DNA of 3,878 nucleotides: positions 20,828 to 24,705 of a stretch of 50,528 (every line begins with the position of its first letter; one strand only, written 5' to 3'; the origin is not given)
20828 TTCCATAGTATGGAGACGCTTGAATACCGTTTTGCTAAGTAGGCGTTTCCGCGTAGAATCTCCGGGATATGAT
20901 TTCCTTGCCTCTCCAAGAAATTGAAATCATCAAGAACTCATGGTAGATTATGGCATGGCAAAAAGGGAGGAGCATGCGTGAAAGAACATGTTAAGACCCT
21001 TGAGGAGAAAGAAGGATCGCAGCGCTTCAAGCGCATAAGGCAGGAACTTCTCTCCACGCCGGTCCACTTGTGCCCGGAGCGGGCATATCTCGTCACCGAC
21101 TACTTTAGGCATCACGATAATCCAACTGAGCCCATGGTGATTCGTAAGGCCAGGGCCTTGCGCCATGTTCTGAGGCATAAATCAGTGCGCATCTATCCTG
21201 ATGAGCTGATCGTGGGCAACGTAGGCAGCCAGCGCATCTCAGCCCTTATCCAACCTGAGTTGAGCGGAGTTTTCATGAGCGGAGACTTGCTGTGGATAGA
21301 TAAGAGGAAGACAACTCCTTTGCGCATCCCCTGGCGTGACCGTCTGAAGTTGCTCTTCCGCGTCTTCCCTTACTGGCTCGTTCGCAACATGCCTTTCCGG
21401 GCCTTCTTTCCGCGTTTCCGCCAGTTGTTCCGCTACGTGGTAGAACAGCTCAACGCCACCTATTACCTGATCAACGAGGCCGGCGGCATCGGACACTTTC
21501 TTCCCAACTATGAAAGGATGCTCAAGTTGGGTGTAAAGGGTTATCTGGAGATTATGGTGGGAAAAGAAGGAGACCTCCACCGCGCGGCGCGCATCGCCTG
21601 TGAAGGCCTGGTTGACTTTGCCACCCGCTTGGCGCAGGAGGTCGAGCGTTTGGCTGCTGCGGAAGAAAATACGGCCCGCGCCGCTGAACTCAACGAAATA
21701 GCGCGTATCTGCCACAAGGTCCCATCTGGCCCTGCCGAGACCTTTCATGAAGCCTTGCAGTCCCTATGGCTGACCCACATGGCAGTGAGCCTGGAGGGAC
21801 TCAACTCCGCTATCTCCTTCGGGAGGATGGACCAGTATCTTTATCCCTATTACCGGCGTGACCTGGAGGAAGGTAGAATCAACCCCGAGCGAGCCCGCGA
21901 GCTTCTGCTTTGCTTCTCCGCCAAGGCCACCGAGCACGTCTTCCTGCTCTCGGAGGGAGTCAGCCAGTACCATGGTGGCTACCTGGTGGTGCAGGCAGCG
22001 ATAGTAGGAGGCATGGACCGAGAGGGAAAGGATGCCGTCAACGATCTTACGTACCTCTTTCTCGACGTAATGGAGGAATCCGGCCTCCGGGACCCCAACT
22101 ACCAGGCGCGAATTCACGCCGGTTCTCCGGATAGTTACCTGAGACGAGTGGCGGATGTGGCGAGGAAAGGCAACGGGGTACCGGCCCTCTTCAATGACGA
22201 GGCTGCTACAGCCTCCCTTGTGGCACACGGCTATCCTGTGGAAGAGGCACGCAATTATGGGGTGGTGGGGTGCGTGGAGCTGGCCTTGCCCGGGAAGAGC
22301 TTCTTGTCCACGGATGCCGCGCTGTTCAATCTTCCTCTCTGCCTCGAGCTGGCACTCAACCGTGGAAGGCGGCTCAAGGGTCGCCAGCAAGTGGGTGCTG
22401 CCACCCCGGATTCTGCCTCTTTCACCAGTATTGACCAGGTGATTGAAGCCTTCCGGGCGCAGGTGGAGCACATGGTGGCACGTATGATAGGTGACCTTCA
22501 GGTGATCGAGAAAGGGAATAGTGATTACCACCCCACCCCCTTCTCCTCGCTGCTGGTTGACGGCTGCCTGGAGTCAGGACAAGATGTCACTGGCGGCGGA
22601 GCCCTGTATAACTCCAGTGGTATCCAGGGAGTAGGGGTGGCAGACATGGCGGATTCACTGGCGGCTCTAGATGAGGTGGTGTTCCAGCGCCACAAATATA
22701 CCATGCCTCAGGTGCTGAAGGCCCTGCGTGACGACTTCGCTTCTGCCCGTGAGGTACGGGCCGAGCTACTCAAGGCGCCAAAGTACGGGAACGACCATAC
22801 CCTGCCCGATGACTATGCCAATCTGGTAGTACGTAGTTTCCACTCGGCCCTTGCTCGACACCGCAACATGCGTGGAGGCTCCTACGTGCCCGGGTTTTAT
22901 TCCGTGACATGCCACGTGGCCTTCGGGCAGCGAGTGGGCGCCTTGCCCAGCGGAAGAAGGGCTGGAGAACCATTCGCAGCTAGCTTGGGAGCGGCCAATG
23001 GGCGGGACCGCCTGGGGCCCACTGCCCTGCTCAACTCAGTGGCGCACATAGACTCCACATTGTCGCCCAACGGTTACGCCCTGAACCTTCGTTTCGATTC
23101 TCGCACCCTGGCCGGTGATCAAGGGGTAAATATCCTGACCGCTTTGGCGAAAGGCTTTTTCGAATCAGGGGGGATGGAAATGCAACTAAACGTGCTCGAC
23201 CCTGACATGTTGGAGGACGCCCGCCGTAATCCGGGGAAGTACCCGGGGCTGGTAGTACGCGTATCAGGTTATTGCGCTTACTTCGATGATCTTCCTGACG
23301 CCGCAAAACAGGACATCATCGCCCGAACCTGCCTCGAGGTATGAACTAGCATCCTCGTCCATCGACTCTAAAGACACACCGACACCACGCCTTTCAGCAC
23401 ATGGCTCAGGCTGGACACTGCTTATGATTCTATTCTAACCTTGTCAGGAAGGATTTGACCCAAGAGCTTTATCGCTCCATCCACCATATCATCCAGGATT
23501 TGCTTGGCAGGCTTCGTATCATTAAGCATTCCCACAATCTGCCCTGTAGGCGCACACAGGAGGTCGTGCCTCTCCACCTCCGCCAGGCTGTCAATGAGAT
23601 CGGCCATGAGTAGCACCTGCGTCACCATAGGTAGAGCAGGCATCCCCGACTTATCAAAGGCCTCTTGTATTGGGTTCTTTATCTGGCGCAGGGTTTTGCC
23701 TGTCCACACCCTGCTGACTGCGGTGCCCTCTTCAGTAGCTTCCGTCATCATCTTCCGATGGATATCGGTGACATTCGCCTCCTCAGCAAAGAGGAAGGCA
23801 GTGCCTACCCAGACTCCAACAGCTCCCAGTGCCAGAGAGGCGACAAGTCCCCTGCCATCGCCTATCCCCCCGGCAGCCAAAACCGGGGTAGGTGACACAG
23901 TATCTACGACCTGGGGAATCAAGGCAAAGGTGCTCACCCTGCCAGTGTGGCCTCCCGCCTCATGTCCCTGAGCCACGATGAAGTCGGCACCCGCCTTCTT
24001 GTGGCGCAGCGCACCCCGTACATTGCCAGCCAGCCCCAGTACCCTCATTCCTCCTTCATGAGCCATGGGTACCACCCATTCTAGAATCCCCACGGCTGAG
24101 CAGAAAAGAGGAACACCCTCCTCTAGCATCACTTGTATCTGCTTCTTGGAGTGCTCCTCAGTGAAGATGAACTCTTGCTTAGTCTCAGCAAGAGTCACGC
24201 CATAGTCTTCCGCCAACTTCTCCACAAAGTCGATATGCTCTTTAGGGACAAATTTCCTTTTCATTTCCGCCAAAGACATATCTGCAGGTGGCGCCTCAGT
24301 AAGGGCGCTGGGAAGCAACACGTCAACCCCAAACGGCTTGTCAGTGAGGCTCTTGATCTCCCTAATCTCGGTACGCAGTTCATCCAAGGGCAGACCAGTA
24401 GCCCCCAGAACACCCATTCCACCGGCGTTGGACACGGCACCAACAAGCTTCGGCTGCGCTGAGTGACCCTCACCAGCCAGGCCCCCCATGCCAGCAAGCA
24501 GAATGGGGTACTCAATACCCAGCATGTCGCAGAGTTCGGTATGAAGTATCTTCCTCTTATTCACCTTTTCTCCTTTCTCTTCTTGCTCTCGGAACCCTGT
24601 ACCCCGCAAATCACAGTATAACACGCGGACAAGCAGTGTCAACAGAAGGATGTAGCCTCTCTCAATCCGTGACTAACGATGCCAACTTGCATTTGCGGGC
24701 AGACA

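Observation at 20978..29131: Two dissimilar glycyl-radical enzymes served by one activase inside a CoA-ester catabolic island: a candidate undescribed anaerobic pathway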

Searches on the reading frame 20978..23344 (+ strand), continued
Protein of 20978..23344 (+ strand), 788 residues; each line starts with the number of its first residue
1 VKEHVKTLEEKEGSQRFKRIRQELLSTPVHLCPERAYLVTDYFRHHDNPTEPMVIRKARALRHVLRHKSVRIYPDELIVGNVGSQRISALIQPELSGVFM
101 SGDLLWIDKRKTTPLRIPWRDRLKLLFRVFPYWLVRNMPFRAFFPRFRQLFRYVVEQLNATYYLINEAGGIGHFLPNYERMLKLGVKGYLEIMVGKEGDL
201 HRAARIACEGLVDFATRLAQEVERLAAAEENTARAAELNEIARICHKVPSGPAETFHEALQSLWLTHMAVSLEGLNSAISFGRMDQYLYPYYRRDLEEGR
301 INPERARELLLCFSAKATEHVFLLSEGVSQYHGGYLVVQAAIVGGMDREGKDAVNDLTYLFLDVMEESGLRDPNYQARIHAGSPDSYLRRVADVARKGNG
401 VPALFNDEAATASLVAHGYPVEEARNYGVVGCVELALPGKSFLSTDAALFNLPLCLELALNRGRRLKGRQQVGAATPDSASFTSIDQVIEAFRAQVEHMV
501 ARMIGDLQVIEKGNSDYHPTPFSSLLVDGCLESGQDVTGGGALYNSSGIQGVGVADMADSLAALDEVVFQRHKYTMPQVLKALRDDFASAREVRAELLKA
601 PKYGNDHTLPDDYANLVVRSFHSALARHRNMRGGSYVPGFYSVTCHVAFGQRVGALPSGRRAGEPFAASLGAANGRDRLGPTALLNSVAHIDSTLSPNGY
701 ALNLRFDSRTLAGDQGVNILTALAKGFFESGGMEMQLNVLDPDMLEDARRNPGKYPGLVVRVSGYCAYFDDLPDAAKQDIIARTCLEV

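Call 89: find_encoding_contigs(protein=P0014, flank=10000, max_places=2)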
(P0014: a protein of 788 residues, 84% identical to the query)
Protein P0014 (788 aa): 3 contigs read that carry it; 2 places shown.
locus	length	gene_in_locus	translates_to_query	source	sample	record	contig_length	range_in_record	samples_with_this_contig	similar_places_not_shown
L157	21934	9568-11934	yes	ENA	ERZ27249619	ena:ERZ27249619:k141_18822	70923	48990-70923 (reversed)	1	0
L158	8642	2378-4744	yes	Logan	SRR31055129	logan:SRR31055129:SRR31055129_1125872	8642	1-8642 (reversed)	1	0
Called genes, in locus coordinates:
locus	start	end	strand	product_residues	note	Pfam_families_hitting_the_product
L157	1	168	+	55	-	?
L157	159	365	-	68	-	-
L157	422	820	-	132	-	PF13641:Glyco_tranf_2_3 (weak), PF00535:Glycos_transf_2, PF10111:Glyco_tranf_2_2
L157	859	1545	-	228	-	PF00535:Glycos_transf_2, PF13641:Glyco_tranf_2_3 (weak)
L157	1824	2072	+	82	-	PF20114:DUF6504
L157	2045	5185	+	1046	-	PF02811:PHP, PF07733:DNA_pol3_alpha, PF17657:DNA_pol3_finger, PF14579:HHH_6, PF01336:tRNA_anti-codon (weak)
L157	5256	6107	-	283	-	PF02146:SIR2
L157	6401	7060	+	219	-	PF01209:Ubie_methyltran, PF02353:CMAS, PF05175:MTS (weak), PF13489:Methyltransf_23, PF13847:Methyltransf_31, PF08241:Methyltransf_11, PF08242:Methyltransf_12, PF13649:Methyltransf_25, +2 more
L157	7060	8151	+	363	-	PF03599:CdhD, PF00037:Fer4 (weak), PF12797:Fer4_2 (faint), PF12837:Fer4_6 (faint), PF13237:Fer4_10 (weak), PF14697:Fer4_21 (weak), PF12838:Fer4_7 (weak), PF13187:Fer4_9 (weak), +1 more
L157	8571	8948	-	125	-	PF04893:Yip1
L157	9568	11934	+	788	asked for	PF02901:PFL-like, PF01228:Gly_radical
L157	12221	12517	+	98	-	PF08734:GYD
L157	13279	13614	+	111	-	PF12840:HTH_20, PF01022:HTH_5, PF12802:MarR_2 (weak)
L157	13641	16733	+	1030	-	PF01565:FAD_binding_4, PF02913:FAD-oxidase_C, PF12838:Fer4_7 (faint), PF13183:Fer4_8, PF13534:Fer4_17 (weak), PF02754:CCG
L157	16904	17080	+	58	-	PF00462:Glutaredoxin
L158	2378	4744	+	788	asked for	PF02901:PFL-like, PF01228:Gly_radical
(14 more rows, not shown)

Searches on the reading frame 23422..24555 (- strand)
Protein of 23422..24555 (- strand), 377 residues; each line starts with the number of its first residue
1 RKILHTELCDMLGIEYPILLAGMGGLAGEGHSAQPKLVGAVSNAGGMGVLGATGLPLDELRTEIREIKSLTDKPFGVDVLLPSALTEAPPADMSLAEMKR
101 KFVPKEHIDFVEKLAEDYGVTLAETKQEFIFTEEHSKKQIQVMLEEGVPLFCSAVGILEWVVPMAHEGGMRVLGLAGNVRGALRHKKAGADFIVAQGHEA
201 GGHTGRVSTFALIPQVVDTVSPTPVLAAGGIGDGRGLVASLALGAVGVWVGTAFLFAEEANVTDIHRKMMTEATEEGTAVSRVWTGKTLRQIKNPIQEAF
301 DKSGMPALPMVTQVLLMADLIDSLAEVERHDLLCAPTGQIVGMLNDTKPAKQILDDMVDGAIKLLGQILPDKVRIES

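Call 4: search_protein_families(library=pfam, proteins=[window:23422-24555:-])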
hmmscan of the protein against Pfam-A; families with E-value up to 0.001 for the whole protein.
window:23422-24555:- (377 aa): 2 families
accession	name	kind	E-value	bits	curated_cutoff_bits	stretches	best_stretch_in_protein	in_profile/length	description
PF03060.21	NMO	-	2e-63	215.3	28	1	7-359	3-330/331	Nitronate monooxygenase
PF01070.24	FMN_dh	-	1.5e-08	34.5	24.9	1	180-270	230-325/350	FMN-dependent dehydrogenase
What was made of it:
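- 23422..24555 (-): FMN-dependent NMO/FabK-family oxidoreductase. It is convergent with GRE-1 and divergent from GRE-2. PF03060, E 2e-63 (call 4).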

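Call 28: search_protein_families(library=ncbifam, proteins=[window:23422-24555:-], max_evalue=1e-10)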
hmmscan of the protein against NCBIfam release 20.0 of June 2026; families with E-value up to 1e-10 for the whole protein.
window:23422-24555:- (377 aa): 1 family
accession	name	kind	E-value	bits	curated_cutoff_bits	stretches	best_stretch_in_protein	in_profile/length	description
TIGR03151.1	enACPred_II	equivalog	5.7e-65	219.6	453.1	2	131-364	71-303/307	enoyl-[acyl-carrier-protein] reductase FabK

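Call 93: search_solved_structures(query=window:23422-24555:-, max_evalue=1e-10)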
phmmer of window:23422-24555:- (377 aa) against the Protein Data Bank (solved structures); distinct sequences matched with E-value up to 1e-10: 17.
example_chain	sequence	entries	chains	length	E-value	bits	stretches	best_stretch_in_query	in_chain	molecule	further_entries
5gvj_A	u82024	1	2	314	2.4e-44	155.1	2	140-358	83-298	Enoyl-[acyl-carrier-protein] reductase [FMN]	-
5gvh_A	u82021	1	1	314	2.6e-44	155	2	140-358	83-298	Enoyl-[acyl-carrier-protein] reductase [FMN]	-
3bo9_A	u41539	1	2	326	2.8e-44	154.9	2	140-358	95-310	Putative nitroalkan dioxygenase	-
7l00_A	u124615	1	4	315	2.8e-44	154.8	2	140-365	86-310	Enoyl-Acyl Carrier Protein Reductase FabK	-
2z6i_A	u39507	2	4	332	1.2e-43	152.8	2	140-365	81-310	Trans-2-enoyl-ACP reductase II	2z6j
9pl0_A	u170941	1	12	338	5.3e-41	144.1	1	138-369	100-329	Enoyl-[acyl-carrier-protein] reductase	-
4iql_A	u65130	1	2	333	2.3e-38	135.3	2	138-365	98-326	Enoyl-(Acyl-carrier-protein) reductase II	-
4qis_A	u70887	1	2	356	3.3e-28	102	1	9-358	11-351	Nitronate monooxygenase family protein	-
4q4k_A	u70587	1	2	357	8.6e-28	100.6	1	10-358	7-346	Nitronate Monooxygenase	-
5lsm_A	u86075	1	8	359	1.1e-27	100.3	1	8-300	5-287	FMN-dependent nitronate monooxygenase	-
4qiu_A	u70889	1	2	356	8.6e-27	97.3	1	9-358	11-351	Nitronate monooxygenase family protein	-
4qit_A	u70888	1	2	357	9.8e-27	97.1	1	10-358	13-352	Nitronate monooxygenase family protein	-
2gjl_A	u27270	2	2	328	2.8e-25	92.3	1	167-369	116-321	hypothetical protein PA1024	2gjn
6e2a_A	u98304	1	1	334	3.2e-25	92.1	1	168-369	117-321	Nitronate monooxygenase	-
3bw4_A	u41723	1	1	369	1.1e-21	80.5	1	139-297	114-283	2-nitropropane dioxygenase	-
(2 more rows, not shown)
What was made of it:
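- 23422..24555 (-): Best solved relatives are FabK enoyl-ACP reductases (call 93).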
